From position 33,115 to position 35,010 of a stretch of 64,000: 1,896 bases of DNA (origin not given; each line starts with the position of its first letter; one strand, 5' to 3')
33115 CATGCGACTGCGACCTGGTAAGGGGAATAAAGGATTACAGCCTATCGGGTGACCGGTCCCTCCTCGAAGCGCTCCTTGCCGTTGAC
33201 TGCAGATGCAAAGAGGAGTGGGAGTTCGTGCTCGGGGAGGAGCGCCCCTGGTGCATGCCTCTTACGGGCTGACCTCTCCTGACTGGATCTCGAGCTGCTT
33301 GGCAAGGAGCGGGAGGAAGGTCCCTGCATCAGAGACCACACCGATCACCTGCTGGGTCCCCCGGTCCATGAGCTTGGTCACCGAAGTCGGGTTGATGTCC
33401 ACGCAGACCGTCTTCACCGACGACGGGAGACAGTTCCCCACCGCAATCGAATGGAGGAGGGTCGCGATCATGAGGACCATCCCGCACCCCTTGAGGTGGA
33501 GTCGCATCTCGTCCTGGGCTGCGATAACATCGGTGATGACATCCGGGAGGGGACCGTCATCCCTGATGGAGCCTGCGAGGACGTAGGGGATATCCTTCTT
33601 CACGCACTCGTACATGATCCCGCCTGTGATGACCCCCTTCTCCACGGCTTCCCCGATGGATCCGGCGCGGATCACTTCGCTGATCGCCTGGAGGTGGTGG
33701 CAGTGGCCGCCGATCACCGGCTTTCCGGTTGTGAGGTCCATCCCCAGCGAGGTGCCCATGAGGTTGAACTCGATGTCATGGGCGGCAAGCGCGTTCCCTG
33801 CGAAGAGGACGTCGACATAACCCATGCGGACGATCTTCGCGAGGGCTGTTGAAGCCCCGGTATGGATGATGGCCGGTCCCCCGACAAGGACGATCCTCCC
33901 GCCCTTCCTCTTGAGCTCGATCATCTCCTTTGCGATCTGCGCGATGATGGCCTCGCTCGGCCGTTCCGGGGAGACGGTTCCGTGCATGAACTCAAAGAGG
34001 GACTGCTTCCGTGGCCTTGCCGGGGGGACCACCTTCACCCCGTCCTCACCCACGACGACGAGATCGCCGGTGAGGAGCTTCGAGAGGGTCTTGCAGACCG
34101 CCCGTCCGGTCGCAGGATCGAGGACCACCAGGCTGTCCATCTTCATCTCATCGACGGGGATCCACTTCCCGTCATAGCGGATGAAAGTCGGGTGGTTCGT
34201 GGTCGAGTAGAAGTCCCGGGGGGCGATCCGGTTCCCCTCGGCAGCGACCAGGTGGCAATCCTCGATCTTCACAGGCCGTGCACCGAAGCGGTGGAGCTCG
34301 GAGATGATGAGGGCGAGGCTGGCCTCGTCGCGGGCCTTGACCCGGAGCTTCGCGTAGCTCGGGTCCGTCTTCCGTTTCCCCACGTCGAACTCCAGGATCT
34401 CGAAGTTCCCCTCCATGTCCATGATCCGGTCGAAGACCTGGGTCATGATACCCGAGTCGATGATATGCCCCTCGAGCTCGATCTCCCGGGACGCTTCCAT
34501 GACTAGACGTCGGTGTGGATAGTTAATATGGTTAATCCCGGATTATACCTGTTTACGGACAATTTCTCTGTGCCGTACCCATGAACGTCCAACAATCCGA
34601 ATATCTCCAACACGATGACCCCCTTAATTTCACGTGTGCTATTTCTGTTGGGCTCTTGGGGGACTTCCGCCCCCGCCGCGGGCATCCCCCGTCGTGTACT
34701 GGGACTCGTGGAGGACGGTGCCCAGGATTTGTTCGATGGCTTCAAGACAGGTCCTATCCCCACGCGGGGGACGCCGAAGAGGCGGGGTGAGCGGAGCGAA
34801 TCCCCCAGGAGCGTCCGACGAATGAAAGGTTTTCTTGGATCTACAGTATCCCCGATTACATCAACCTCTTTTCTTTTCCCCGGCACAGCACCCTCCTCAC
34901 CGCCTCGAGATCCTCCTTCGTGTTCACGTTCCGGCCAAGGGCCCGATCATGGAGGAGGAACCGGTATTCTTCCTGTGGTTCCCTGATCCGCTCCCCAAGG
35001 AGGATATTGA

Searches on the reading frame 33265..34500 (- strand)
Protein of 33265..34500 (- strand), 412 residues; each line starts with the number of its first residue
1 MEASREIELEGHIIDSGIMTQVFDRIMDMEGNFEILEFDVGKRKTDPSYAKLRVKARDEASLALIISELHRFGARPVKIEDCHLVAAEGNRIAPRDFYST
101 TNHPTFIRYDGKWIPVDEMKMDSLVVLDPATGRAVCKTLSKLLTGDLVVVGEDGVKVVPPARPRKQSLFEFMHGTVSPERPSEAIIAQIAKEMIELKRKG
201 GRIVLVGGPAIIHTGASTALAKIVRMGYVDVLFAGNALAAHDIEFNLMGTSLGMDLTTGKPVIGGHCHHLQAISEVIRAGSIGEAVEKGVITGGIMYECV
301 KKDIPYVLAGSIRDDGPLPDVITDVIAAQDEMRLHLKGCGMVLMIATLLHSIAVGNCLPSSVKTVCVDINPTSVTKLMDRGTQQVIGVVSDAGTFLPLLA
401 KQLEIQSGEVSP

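Call 36: find_encoding_contigs(protein=window:33265-34500:-, flank=3000, max_places=6)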
Protein window:33265-34500:- (412 aa): 22 contigs read that carry it; 6 places shown.
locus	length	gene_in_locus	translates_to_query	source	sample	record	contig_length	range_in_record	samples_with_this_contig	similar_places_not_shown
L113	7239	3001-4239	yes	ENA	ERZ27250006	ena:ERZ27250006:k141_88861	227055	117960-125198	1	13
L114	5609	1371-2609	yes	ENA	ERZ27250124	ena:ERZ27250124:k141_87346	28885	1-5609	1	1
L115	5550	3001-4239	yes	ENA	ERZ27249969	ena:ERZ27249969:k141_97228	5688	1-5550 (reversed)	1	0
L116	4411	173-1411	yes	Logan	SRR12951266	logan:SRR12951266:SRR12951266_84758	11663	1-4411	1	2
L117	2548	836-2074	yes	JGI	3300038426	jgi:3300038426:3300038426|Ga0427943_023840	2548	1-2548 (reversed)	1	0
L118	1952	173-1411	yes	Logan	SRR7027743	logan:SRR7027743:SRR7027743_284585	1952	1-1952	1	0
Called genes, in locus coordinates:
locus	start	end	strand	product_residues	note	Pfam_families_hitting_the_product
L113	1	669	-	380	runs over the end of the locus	PF00091:Tubulin, PF12327:FtsZ_C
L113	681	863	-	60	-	PF01402:RHH_1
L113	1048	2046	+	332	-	PF00155:Aminotran_1_2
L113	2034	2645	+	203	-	PF12804:NTP_transf_3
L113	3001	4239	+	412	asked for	PF04455:Saccharop_dh_N, PF21571:ArgZ-like_C_1st, PF21570:ArgZ-like_C_2nd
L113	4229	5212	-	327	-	-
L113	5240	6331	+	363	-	-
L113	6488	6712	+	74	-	PF01455:HupF_HypC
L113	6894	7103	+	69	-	PF03459:TOBE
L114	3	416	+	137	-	?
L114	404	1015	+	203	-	PF12804:NTP_transf_3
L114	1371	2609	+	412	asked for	PF04455:Saccharop_dh_N, PF21571:ArgZ-like_C_1st, PF21570:ArgZ-like_C_2nd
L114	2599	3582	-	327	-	-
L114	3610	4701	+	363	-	-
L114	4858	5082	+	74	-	PF01455:HupF_HypC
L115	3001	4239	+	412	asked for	PF04455:Saccharop_dh_N, PF21571:ArgZ-like_C_1st, PF21570:ArgZ-like_C_2nd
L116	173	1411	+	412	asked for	PF04455:Saccharop_dh_N, PF21571:ArgZ-like_C_1st, PF21570:ArgZ-like_C_2nd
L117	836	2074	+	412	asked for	PF04455:Saccharop_dh_N, PF21571:ArgZ-like_C_1st, PF21570:ArgZ-like_C_2nd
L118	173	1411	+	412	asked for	PF04455:Saccharop_dh_N, PF21571:ArgZ-like_C_1st, PF21570:ArgZ-like_C_2nd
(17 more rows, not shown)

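Call 38: find_homologous_proteins(query=window:33265-34500:-, max_evalue=1e-50)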
Query window:33265-34500:- (412 aa): 7997 proteins with E <= 1e-50 among 8000 candidates; the best 120 are listed.
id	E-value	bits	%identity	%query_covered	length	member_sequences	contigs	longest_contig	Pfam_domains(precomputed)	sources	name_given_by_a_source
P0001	2.7e-261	884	97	100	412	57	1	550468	PF21571.3,PF04455.18,PF21570.4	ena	-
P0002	1.8e-258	875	95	100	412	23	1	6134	PF21571.3,PF04455.18,PF21570.4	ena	-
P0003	3.0e-251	851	93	100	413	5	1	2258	PF21571.3,PF04455.18,PF21570.4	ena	-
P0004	4.1e-242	821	89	100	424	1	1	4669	PF21571.3,PF04455.18,PF21570.4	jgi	jgi:lysine-ketoglutarate reductase/saccharopine dehydrogenase-like protein (TIGR00300 family)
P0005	1.1e-241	820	89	100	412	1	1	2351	PF21571.3,PF04455.18,PF21570.4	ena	-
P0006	8.7e-231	784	86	99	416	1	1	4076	PF21571.3,PF04455.18,PF21570.4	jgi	jgi:lysine-ketoglutarate reductase/saccharopine dehydrogenase-like protein (TIGR00300 family)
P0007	8.6e-213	725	79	99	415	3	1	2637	PF21571.3,PF04455.18,PF21570.4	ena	-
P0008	1.4e-212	724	79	99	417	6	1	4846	PF21571.3,PF04455.18,PF21570.4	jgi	jgi:lysine-ketoglutarate reductase/saccharopine dehydrogenase-like protein (TIGR00300 family)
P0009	3.1e-212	723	79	99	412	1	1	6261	PF21571.3,PF04455.18,PF21570.4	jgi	jgi:lysine-ketoglutarate reductase/saccharopine dehydrogenase-like protein (TIGR00300 family)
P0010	1.8e-211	720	79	99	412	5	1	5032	PF21571.3,PF04455.18,PF21570.4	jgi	jgi:lysine-ketoglutarate reductase/saccharopine dehydrogenase-like protein (TIGR00300 family)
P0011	5.1e-211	719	79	99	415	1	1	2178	PF21571.3,PF04455.18,PF21570.4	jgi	jgi:lysine-ketoglutarate reductase/saccharopine dehydrogenase-like protein (TIGR00300 family)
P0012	7.7e-211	718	79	99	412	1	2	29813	PF21571.3,PF04455.18,PF21570.4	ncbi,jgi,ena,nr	ncbi:MAG: TIGR00300 family protein [Methanomicrobiales archaeon]|nr:TIGR00300 family protein [Methan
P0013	2.8e-210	716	78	99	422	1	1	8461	PF21571.3,PF04455.18,PF21570.4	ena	-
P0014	3.5e-210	716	78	99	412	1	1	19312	PF21571.3,PF04455.18,PF21570.4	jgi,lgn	jgi:lysine-ketoglutarate reductase/saccharopine dehydrogenase-like protein (TIGR00300 family)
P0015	6.8e-210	715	79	99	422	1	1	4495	PF21571.3,PF04455.18,PF21570.4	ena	-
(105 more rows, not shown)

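Call 39: find_encoding_contigs(protein=P0001, flank=10000, max_places=1)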
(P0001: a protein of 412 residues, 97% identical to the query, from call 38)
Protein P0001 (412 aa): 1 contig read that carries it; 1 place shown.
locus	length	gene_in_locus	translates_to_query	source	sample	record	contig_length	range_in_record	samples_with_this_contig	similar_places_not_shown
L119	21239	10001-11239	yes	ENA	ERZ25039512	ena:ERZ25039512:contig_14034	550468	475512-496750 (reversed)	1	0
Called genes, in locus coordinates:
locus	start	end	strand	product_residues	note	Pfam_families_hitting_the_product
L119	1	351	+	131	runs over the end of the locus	-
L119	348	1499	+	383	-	PF07690:MFS_1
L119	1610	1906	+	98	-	-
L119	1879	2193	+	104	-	PF03109:ABC1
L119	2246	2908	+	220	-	PF01636:APH (faint), PF03109:ABC1, PF27536:UbiB_helical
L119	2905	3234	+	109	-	-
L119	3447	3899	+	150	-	-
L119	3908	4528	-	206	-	PF04123:DUF373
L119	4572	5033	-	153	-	PF04123:DUF373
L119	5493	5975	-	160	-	PF23435:DUF7121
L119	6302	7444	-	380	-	PF00091:Tubulin, PF12327:FtsZ_C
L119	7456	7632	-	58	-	PF01402:RHH_1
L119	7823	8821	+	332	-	PF00155:Aminotran_1_2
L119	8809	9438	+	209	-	PF12804:NTP_transf_3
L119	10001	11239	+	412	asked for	PF04455:Saccharop_dh_N, PF21571:ArgZ-like_C_1st, PF21570:ArgZ-like_C_2nd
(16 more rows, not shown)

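Call 40: find_encoding_contigs(protein=P0002, flank=3000, max_places=1)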
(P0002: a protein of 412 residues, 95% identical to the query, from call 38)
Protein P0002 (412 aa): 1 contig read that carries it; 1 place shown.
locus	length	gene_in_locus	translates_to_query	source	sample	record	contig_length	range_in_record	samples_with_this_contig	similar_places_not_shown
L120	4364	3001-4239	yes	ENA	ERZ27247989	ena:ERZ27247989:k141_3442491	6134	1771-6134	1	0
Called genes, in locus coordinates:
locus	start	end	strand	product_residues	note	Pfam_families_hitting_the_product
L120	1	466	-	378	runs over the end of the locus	PF00091:Tubulin, PF12327:FtsZ_C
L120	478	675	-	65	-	PF01402:RHH_1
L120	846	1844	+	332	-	PF00155:Aminotran_1_2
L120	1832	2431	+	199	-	PF12804:NTP_transf_3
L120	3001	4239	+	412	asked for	PF04455:Saccharop_dh_N, PF21571:ArgZ-like_C_1st, PF21570:ArgZ-like_C_2nd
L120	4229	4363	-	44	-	?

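Call 41: find_encoding_contigs(protein=P0004, flank=3000, max_places=1)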
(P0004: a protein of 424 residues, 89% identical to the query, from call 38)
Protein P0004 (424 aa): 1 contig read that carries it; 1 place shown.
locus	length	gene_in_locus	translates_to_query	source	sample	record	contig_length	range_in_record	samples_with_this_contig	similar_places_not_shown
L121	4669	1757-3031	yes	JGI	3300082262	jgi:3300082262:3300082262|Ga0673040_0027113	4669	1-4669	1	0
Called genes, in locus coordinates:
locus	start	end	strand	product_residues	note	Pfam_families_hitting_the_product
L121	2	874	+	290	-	?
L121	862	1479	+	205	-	PF12804:NTP_transf_3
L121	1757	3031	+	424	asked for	PF04455:Saccharop_dh_N, PF21571:ArgZ-like_C_1st, PF21570:ArgZ-like_C_2nd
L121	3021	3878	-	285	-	-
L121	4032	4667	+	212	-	?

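Call 42: find_encoding_contigs(protein=P0006, flank=3000, max_places=1)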
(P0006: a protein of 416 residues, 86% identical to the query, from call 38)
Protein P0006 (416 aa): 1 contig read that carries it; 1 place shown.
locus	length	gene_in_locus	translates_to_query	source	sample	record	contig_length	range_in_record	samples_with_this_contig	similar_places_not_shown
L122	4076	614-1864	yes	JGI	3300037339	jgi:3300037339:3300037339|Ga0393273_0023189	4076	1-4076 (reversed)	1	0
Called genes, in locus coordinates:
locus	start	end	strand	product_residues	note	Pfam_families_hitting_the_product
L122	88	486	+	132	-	-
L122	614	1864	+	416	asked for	PF04455:Saccharop_dh_N, PF21571:ArgZ-like_C_1st, PF21570:ArgZ-like_C_2nd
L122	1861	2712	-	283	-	-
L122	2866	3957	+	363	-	-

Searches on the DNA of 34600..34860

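Call 19: search_rna_families(source=window, start=34600, end=34860, threshold=evalue, max_evalue=10, show_alignments=3)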
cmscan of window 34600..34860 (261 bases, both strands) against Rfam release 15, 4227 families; matches with E-value up to 10: 1.
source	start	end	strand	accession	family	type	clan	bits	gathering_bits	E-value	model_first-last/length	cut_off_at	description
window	34753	34829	+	RF02151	MIMT1_1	Gene; lncRNA;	-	11.3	45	6.8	1-88/88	no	MER1 repeat containing imprinted transcript 1 conserved region 1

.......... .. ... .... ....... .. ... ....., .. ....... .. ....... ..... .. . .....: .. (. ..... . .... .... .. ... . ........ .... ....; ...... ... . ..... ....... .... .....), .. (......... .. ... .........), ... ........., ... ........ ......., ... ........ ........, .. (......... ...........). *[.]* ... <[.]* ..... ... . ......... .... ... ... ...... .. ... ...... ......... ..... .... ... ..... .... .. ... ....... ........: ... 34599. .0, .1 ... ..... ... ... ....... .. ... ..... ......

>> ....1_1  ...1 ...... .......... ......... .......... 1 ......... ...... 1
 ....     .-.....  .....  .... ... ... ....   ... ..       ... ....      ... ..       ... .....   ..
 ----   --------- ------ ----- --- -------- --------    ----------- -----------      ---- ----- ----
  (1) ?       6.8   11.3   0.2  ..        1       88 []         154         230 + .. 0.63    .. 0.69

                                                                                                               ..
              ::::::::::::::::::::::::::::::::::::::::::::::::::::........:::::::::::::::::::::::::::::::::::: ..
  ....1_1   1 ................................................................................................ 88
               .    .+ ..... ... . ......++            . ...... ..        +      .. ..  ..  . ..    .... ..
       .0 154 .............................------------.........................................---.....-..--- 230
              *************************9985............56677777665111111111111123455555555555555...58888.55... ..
